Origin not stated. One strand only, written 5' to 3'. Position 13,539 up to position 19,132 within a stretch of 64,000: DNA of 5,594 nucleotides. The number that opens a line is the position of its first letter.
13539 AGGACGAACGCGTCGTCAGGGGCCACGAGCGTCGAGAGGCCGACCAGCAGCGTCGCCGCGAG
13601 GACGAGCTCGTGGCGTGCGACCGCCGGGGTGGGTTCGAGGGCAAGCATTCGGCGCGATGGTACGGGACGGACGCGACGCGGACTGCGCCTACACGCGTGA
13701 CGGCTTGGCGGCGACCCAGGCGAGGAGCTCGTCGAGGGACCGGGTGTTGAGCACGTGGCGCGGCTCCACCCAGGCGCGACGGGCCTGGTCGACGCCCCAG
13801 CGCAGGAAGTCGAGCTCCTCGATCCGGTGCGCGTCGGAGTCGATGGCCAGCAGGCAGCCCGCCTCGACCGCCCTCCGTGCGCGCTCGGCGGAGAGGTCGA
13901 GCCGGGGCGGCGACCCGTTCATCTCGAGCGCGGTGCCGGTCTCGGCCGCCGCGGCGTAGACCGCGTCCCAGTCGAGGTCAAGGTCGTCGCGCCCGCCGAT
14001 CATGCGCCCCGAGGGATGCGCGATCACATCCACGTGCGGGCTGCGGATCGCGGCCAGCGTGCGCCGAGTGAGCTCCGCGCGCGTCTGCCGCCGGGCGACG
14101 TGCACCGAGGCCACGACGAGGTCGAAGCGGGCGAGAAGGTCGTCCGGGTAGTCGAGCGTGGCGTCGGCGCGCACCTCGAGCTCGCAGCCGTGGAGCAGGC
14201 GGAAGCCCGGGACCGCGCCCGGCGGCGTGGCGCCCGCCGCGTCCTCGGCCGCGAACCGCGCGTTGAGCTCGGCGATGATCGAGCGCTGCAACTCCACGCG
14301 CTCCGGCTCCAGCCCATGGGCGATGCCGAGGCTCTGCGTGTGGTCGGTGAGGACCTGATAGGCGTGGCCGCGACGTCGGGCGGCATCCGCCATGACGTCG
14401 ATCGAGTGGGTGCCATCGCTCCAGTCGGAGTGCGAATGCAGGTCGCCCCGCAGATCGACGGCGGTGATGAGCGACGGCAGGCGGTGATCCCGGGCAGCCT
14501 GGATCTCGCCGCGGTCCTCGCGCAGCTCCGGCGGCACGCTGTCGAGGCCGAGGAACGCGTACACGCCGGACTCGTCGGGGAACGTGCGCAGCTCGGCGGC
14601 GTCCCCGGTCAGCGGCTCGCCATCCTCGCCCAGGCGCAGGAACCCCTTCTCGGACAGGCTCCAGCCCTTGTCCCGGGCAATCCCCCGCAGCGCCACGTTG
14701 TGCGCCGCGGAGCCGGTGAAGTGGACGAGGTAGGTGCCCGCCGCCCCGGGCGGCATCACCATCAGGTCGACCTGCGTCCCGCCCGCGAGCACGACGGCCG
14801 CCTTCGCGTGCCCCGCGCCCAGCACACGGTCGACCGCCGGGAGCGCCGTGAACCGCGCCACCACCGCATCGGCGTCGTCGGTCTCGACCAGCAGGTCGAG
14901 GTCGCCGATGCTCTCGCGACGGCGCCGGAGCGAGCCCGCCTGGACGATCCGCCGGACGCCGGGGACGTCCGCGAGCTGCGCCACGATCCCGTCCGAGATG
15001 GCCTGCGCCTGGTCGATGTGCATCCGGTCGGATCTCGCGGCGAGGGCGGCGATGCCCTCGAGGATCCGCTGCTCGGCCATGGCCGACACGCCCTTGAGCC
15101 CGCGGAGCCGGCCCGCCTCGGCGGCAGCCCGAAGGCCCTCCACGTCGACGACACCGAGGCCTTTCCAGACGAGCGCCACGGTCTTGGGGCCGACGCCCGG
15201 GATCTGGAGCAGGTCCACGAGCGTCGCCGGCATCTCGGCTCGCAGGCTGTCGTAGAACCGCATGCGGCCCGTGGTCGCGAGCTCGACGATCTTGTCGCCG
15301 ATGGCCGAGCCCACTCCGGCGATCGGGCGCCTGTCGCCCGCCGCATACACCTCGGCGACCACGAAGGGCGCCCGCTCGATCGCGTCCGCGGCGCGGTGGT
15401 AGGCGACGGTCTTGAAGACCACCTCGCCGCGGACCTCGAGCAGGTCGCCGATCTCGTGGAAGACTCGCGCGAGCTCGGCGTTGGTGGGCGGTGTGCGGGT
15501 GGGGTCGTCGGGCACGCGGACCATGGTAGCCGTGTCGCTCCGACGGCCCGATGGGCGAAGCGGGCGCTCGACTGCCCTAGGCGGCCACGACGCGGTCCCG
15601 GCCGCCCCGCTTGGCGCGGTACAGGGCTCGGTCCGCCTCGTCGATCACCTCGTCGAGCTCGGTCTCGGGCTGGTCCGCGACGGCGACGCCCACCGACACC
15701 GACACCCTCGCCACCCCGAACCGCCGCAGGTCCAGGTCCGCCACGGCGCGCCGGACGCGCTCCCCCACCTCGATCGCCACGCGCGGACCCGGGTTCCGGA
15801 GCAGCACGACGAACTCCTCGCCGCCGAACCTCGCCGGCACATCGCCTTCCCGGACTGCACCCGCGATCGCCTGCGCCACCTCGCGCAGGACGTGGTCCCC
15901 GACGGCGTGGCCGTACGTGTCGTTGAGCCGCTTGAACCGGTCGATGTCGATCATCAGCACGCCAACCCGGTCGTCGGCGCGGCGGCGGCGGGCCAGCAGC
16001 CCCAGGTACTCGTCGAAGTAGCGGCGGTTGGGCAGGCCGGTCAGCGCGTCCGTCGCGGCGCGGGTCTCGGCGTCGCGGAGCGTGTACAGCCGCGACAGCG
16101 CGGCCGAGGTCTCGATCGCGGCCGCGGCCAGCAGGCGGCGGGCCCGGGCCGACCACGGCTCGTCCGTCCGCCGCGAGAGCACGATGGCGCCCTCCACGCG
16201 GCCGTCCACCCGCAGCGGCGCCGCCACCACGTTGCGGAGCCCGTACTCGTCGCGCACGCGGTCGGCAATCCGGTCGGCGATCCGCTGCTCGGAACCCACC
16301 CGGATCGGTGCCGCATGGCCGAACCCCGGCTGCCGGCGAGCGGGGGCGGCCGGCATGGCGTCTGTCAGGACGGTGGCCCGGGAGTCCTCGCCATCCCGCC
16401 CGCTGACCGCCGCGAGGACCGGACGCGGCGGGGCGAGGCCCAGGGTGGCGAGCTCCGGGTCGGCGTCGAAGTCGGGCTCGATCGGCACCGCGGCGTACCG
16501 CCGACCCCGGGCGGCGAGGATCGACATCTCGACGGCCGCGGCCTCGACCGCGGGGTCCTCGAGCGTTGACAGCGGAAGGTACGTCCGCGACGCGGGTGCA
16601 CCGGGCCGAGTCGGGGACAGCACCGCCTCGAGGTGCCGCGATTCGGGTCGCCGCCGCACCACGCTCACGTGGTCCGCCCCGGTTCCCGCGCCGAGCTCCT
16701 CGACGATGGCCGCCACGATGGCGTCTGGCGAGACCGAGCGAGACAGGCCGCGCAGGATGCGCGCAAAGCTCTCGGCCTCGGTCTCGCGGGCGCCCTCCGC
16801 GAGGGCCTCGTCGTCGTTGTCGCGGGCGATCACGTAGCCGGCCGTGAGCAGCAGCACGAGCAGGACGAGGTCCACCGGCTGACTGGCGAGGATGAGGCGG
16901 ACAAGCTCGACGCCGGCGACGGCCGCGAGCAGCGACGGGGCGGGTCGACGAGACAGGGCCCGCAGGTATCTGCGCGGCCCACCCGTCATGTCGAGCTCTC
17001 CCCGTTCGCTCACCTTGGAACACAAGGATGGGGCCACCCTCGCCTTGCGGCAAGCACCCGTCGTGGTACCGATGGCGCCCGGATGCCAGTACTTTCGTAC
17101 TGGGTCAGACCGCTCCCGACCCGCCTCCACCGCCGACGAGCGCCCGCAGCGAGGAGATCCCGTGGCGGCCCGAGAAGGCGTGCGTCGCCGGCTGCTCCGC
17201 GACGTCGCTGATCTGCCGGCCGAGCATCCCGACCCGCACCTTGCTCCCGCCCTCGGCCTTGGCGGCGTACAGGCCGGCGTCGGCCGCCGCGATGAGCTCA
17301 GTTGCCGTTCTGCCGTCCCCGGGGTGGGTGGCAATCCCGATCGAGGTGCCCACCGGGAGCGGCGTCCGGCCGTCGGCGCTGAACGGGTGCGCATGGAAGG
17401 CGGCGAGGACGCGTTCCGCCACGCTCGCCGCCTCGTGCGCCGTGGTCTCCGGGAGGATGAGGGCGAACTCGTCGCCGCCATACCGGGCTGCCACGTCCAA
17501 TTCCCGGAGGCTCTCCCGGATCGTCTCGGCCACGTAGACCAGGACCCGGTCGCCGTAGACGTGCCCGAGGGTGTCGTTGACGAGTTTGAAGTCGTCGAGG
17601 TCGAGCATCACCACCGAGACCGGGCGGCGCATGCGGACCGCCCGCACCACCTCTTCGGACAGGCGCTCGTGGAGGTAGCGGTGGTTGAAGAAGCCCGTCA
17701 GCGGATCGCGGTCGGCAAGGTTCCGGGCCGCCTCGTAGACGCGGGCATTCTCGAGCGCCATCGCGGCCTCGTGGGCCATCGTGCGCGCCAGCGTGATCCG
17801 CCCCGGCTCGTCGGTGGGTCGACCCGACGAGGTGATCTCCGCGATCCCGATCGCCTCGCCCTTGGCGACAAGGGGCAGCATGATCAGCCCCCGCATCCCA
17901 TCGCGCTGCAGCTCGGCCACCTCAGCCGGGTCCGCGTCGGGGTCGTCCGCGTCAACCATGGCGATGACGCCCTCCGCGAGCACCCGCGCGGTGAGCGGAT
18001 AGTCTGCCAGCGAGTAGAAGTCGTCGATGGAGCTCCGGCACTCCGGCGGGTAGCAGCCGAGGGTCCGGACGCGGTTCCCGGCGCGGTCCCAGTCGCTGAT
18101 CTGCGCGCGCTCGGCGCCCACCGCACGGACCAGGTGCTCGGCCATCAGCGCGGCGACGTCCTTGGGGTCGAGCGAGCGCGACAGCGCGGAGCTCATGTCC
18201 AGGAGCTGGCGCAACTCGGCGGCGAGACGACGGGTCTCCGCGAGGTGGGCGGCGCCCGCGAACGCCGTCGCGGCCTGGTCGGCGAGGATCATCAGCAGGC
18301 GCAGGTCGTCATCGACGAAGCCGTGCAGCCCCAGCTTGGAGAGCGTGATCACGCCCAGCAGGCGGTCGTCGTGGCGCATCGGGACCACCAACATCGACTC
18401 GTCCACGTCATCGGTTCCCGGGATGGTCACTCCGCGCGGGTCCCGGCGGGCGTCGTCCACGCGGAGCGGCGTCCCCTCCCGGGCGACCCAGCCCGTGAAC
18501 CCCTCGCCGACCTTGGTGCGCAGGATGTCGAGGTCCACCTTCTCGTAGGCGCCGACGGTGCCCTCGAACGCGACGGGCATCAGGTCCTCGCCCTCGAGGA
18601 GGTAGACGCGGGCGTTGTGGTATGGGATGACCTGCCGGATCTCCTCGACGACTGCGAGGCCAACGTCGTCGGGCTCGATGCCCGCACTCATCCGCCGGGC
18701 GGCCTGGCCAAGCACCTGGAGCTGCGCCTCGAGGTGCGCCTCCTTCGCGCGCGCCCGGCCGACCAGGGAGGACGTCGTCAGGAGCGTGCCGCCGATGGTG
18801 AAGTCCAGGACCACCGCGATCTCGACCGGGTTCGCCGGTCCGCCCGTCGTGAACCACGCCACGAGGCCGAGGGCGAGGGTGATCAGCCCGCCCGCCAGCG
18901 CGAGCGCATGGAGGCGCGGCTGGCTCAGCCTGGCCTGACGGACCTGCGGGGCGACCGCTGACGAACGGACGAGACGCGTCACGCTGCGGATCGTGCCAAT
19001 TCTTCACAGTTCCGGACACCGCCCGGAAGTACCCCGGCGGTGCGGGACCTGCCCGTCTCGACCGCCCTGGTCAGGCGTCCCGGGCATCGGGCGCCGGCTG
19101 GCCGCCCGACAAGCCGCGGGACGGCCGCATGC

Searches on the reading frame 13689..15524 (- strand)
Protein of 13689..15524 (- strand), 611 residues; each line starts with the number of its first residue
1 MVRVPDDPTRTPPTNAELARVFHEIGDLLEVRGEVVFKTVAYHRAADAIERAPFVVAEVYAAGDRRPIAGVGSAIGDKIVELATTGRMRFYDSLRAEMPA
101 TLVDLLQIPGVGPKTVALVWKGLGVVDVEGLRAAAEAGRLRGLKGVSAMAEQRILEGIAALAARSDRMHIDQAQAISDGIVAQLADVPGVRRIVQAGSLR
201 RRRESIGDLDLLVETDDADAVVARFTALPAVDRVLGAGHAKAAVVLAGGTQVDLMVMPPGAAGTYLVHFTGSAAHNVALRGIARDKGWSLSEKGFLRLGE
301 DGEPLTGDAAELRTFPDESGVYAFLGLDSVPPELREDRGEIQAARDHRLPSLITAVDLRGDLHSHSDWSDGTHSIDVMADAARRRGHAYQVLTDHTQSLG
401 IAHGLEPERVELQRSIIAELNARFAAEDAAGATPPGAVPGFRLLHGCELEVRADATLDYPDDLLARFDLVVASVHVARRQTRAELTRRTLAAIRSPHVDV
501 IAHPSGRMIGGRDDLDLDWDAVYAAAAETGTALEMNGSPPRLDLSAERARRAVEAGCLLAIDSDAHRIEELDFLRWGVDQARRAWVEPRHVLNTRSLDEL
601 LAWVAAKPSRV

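Call 14: search_protein_families(library=pfam, proteins=[window:13689-15524:-], max_evalue=0.0001)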
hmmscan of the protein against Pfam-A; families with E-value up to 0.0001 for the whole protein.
window:13689-15524:- (611 aa): 4 families
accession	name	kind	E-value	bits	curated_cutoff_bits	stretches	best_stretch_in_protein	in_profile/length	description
PF14791.11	DNA_pol_B_thumb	-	1.5e-16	60.4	25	1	266-336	2-63/63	DNA polymerase beta thumb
PF14716.13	HHH_8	-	5.7e-15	55.9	30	1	14-87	2-72/73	Helix-hairpin-helix domain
PF14520.12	HHH_5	-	3e-07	31.3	27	1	104-158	3-55/57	Helix-hairpin-helix domain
PF02811.25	PHP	-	1.6e-06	29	26.4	1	361-480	1-98/164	PHP domain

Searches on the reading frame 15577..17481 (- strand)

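Call 14: search_protein_families(library=pfam, proteins=[window:15577-17481:-], max_evalue=0.0001)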
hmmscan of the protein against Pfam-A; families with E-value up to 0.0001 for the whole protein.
window:15577-17481:- (634 aa): 3 families
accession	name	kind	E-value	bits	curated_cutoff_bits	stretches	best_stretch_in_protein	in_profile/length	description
PF00990.26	GGDEF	-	7.1e-47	159.6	23.8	1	475-630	1-161/161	Diguanylate cyclase, GGDEF domain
PF01590.32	GAF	-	1.8e-10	41.9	22.4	1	252-462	2-133/133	GAF domain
PF13492.12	GAF_3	-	2.4e-07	31.7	27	0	410-464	75-129/129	GAF domain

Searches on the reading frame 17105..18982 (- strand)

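Call 14: search_protein_families(library=pfam, proteins=[window:17105-18982:-], max_evalue=0.0001)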
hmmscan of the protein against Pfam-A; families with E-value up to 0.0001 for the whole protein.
window:17105-18982:- (625 aa): 4 families
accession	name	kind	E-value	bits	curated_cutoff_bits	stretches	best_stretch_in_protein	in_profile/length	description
PF00990.26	GGDEF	-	2.1e-44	151.6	23.8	1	423-579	1-159/161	Diguanylate cyclase, GGDEF domain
PF13185.12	GAF_2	-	7.8e-27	94.6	28.6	2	104-241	4-135/136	GAF domain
PF01590.32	GAF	-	1.6e-22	80.9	22.4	2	110-240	8-132/133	GAF domain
PF13492.12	GAF_3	-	3.9e-13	50.4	27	1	165-240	59-126/129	GAF domain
